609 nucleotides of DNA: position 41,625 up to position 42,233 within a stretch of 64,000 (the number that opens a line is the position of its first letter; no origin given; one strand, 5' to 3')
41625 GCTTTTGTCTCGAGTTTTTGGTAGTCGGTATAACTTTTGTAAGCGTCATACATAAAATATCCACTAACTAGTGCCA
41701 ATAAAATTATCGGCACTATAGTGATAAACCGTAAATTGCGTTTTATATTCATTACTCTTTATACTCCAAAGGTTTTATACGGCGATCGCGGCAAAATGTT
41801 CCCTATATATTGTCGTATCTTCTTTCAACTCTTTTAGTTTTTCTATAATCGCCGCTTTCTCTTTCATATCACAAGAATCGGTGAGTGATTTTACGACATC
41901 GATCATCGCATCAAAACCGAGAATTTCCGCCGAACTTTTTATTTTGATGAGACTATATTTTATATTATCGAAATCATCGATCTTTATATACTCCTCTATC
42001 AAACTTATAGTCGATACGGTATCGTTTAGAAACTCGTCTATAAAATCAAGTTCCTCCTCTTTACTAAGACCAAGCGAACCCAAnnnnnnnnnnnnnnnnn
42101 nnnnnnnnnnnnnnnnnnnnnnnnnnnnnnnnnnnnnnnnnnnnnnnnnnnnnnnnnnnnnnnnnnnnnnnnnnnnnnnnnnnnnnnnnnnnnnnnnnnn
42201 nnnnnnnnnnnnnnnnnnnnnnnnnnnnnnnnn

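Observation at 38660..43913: Orphan phosphorelay: periplasmic-sensing hybrid histidine kinase adjacent to a PAS / 400-aa acidic disordered linker / Hpt protein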

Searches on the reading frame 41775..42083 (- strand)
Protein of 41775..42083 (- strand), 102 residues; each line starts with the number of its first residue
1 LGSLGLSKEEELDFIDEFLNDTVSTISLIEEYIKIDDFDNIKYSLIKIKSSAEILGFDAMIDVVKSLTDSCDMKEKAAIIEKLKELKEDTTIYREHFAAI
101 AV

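Call 14: search_solved_structures(query=A2, max_evalue=10, show_alignments=4)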
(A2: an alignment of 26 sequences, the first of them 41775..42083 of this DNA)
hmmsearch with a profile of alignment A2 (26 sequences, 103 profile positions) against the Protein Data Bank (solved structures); distinct sequences matched with E-value up to 10: 33.
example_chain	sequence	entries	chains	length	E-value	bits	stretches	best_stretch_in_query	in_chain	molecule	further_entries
5h7b_A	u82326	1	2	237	2.7e-06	30.5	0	6-47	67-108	Immunoglobulin G-binding protein A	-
5h7a_C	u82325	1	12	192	2.5e-05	27.4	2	6-47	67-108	Immunoglobulin G-binding protein A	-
9hnh_A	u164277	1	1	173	0.00028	24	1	3-28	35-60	Chains: A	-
5h79_D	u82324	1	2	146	0.0003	23.9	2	6-47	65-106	Immunoglobulin G-binding protein A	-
4npf_Y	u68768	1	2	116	0.0093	19.1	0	6-40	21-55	Immunoglobulin G-binding protein A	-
8rqj_B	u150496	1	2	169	0.029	17.6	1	14-70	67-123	HPt domain-containing protein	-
8pbw_B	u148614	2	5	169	0.029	17.5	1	14-70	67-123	HPt domain-containing protein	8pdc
8rqg_B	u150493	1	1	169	0.052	16.7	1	14-70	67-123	Histidine-containing phosphotransfer protein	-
5tgw_A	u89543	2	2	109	0.066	16.4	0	62-97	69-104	PS1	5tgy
8vsj_C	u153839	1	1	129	0.11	15.6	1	57-98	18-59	Superantigen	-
9qu4_A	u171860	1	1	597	0.15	15.3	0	6-51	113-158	Immunoglobulin G-binding protein A,Choline/ethanolamine transporter FLVCR2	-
4g78_A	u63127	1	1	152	0.19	14.9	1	13-99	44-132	Histidine phosphotransfer protein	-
4pac_A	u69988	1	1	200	0.2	14.9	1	13-100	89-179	Histidine-containing phosphotransfer protein 2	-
8a3k_UNK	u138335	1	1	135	0.2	14.8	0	58-101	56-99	sc-apCC-4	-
8bcs_A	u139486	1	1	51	0.24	14.6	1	58-100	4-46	CC-HP1.0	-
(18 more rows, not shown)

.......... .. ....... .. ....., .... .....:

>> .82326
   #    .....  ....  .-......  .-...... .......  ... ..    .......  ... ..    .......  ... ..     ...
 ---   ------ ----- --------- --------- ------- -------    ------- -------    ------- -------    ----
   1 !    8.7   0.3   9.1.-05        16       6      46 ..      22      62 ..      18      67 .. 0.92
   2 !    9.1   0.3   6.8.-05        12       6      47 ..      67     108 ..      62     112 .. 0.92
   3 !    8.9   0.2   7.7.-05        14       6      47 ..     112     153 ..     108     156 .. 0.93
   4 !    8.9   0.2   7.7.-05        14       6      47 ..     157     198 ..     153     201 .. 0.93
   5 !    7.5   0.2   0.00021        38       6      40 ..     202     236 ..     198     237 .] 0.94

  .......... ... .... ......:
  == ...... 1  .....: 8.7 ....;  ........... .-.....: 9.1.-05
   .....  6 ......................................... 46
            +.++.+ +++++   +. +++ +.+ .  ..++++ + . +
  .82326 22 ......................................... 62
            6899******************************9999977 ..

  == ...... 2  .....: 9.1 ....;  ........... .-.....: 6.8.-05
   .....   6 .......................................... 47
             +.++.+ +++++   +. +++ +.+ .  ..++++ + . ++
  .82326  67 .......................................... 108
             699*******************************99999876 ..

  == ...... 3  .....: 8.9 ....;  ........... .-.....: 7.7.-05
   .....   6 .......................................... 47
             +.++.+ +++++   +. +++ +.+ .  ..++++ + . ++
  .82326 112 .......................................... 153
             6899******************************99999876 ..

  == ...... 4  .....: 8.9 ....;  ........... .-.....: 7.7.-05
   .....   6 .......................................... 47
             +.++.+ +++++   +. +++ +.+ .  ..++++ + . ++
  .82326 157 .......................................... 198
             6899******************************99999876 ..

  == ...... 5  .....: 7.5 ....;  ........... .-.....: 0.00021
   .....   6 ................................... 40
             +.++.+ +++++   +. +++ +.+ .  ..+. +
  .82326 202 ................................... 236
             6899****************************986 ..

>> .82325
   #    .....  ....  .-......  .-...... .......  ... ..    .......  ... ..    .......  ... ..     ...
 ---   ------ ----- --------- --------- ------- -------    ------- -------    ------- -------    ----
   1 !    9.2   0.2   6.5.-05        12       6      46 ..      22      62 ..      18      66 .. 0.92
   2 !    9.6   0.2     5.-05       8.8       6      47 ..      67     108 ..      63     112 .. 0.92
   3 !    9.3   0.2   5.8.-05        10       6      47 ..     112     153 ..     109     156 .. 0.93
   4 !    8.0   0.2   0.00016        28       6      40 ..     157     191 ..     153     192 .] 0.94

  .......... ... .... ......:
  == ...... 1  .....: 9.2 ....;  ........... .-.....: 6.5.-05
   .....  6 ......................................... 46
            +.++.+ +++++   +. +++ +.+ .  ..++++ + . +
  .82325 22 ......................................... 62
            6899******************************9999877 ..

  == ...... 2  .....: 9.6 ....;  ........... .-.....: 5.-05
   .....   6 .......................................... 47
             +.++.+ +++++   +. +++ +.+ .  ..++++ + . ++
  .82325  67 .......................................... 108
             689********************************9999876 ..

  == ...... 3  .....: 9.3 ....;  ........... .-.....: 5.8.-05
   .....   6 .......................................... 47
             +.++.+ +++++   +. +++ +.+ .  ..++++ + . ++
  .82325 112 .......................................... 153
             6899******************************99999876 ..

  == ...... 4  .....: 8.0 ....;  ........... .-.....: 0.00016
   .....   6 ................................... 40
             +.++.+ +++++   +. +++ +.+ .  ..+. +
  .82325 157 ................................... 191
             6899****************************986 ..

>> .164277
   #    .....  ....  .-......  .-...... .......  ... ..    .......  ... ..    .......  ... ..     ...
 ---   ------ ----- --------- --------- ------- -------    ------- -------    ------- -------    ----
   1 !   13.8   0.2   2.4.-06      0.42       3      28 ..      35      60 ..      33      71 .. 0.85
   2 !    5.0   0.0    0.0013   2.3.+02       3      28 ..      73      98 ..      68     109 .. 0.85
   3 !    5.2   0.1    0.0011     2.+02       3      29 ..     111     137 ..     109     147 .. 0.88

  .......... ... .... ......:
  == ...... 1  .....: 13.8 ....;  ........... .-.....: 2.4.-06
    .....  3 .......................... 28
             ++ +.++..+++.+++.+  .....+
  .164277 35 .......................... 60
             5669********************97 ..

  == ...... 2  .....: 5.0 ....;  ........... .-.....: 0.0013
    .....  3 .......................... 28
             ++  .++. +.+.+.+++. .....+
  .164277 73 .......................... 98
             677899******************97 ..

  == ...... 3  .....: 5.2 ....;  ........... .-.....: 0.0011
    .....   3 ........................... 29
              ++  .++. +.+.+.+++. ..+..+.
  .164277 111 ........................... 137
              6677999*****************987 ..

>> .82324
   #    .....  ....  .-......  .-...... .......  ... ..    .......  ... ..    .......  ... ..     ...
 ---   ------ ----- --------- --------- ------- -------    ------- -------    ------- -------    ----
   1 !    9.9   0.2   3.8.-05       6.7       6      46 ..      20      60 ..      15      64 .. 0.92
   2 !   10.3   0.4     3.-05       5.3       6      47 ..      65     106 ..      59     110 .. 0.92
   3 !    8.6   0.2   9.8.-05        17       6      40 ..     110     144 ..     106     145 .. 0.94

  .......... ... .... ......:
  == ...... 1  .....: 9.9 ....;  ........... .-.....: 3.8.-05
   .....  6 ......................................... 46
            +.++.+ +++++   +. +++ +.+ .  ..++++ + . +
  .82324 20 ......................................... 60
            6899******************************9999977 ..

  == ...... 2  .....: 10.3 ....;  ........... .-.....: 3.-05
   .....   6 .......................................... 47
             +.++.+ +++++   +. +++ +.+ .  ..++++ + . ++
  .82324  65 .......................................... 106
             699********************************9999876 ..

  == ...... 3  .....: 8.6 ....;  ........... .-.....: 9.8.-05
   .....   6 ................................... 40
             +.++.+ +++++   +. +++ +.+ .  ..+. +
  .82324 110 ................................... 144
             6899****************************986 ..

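Call 27: predict_structure(alignment_id=A2)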
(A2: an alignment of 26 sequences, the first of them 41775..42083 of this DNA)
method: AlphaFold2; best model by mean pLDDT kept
length: 102 residues; sequences in the alignment: 26
mean_pLDDT: 93.3   pTM: 0.83
mean pLDDT of the five models: 93.3, 92.7, 92.6, 92.4, 91.8
residues with pLDDT >= 90: 85; 70-90: 12; 50-70: 3; < 50: 2
segments of 3 or more residues with pLDDT < 50: none
pLDDT, mean of each block of 10 residues (from residue 1): 72 94 98 98 98 95 98 97 98 91 69
secondary structure, 60 per line:
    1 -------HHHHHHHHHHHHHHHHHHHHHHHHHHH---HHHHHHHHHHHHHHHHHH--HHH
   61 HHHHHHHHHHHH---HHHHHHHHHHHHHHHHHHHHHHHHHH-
elements in order: H8-34 H38-55 H58-72 H76-101

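Call 29: fold_search(model_id=the predicted structure, library=pdb)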
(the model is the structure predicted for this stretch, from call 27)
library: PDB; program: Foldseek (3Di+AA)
matches with E <= 10: 549; with E <= 0.001: 0
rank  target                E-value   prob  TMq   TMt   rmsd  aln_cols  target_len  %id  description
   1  1yvi_A                1.1e-02  1.00  0.81  0.60   1.2        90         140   17  X-RAY STRUCTURE OF PUTATIVE HISTIDINE-CONTAINING PHOSPHOTRANSFER PROTEIN FROM RICE, AK104879 (released 2005-02-22)
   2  1wn0_C                2.5e-02  1.00  0.87  0.66   2.2       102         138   18  Crystal Structure of Histidine-containing Phosphotransfer Protein, ZmHP2, from maize (released 2005-01-25)
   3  1yvi_B                3.5e-02  1.00  0.79  0.60   1.1        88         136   17  X-RAY STRUCTURE OF PUTATIVE HISTIDINE-CONTAINING PHOSPHOTRANSFER PROTEIN FROM RICE, AK104879 (released 2005-02-22)
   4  3u3b_B                4.2e-02  1.00  0.54  0.54   4.4        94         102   15  Crystal Structure of Computationally Redesigned Four-Helix Bundle (released 2012-06-13)
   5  1wn0_B                4.7e-02  1.00  0.81  0.68   1.2        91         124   19  Crystal Structure of Histidine-containing Phosphotransfer Protein, ZmHP2, from maize (released 2005-01-25)
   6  3u3b_A                5.2e-02  1.00  0.49  0.48   4.5        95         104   14  Crystal Structure of Computationally Redesigned Four-Helix Bundle (released 2012-06-13)
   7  8pbw_B                5.8e-02  1.00  0.68  0.54   3.1       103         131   17  Histidine-containing phosphotransfer protein from Chaetomium thermophilum (released 2024-07-03)
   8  7t2y_A                6.1e-02  1.00  0.56  0.55   4.3        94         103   15  X-ray structure of a designed cold unfolding four helix bundle (released 2022-03-02)
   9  7c1i_A                6.9e-02  1.00  0.81  0.72   1.6        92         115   15  Crystal structure of histidine-containing phosphotransfer protein B (HptB) from Pseudomonas aeruginosa PAO1 (released 2020-11-04)
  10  8j5k_Q                7.7e-02  1.00  0.70  0.51   2.8       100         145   12  Structural insights into photosystem II supercomplex and trimeric FCP antennae of a centric diatom Cyclotella meneghin (released 2023-12-20)
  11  1wn0_A                9.5e-02  1.00  0.81  0.64   1.2        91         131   19  Crystal Structure of Histidine-containing Phosphotransfer Protein, ZmHP2, from maize (released 2005-01-25)
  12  9i4t_Q                1.0e-01  0.99  0.56  0.41   6.6       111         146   15  Photosystem II from Arabidopsis thaliana (released 2026-03-25)
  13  8rqj_A                1.1e-01  1.00  0.78  0.61   1.9       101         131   15  Histidine-containing phosphotransfer protein from Chaetomium termophilum mutant R158A (released 2024-07-03)
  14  8iwh_Q                1.1e-01  1.00  0.67  0.46   3.9       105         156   10  Structure and characteristics of a photosystem II supercomplex containing monomeric LHCX and dimeric FCPII antennae fr (released 2023-10-25)
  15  3myf_D                1.1e-01  1.00  0.58  0.52   3.8        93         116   10  The Crystal Structure of the HPT domain from the Hpt Sensor Hybrid Histidine Kinase from Shewanella to 1.80A (released 2010-05-26)
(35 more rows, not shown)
